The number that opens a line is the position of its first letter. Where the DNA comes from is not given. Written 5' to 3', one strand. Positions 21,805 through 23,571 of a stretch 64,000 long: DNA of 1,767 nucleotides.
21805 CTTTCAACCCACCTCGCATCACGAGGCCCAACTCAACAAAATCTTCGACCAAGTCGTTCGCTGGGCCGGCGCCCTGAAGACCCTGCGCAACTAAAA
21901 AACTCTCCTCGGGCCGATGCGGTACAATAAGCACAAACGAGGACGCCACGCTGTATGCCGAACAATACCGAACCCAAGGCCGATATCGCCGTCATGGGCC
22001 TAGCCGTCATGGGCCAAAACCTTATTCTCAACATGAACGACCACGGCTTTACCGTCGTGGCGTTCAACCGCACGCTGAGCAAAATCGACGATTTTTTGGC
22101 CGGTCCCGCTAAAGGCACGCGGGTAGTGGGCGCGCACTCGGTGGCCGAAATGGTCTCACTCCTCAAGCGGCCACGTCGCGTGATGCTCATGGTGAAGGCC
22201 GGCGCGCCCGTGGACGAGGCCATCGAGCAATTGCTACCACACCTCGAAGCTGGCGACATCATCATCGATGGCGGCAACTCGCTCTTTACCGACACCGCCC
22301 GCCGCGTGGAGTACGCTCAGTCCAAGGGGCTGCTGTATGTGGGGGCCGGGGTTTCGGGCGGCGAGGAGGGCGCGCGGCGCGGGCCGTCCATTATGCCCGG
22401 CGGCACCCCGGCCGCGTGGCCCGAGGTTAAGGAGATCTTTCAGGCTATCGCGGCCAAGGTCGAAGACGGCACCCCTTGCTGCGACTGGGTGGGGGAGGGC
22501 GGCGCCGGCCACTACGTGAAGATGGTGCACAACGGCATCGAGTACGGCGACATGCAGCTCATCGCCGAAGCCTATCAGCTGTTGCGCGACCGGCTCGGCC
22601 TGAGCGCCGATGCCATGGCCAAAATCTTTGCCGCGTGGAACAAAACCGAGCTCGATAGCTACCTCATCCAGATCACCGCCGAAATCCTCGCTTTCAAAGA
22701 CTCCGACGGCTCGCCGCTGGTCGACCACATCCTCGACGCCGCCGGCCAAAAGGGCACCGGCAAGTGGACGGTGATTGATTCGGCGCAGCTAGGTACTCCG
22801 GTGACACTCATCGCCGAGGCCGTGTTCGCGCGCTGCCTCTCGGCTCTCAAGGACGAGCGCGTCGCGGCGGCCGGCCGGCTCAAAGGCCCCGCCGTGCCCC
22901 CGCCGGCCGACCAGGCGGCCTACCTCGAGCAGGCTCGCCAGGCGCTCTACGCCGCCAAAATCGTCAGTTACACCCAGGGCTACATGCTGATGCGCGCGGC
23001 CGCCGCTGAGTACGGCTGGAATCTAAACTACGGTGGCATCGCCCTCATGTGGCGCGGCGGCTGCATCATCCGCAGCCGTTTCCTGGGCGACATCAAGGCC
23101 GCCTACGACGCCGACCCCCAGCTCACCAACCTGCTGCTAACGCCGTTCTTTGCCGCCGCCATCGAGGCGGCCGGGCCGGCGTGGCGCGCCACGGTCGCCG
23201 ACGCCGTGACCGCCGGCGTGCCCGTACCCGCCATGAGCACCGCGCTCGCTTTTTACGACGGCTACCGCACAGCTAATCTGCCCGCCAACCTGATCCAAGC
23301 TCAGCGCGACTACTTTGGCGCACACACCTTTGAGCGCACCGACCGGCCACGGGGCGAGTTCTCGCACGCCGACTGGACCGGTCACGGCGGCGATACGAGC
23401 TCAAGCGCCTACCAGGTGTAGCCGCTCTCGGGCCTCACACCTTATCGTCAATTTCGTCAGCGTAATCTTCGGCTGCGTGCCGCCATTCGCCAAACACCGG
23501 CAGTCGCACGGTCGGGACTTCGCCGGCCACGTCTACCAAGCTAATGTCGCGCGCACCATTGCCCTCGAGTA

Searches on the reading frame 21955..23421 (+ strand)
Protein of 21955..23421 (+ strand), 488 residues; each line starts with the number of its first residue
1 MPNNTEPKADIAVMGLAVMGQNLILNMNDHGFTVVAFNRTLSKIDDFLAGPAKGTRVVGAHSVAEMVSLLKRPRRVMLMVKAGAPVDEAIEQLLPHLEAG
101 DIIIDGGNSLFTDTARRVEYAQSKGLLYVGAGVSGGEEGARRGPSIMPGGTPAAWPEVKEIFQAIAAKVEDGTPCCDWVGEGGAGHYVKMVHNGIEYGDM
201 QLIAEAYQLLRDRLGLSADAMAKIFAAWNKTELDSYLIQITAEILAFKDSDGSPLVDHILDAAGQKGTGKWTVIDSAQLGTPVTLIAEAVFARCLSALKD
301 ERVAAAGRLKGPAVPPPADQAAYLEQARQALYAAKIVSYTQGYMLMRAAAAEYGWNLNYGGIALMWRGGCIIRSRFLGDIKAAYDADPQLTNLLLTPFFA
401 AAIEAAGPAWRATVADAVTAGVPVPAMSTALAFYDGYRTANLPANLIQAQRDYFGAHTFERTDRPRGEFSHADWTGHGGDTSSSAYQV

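Call 40: search_protein_families(library=pfam, proteins=[window:21955-23421:+], max_evalue=0.0001)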
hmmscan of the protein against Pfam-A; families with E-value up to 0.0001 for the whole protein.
window:21955-23421:+ (488 aa): 2 families
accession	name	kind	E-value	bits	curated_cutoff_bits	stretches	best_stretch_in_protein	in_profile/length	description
PF00393.24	6PGD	-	2.7e-128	427.8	27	1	185-474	1-290/290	6-phosphogluconate dehydrogenase, C-terminal domain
PF03446.21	NAD_binding_2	-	5.4e-48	163.5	21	1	10-170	1-157/161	NAD binding domain of 6-phosphogluconate dehydrogenase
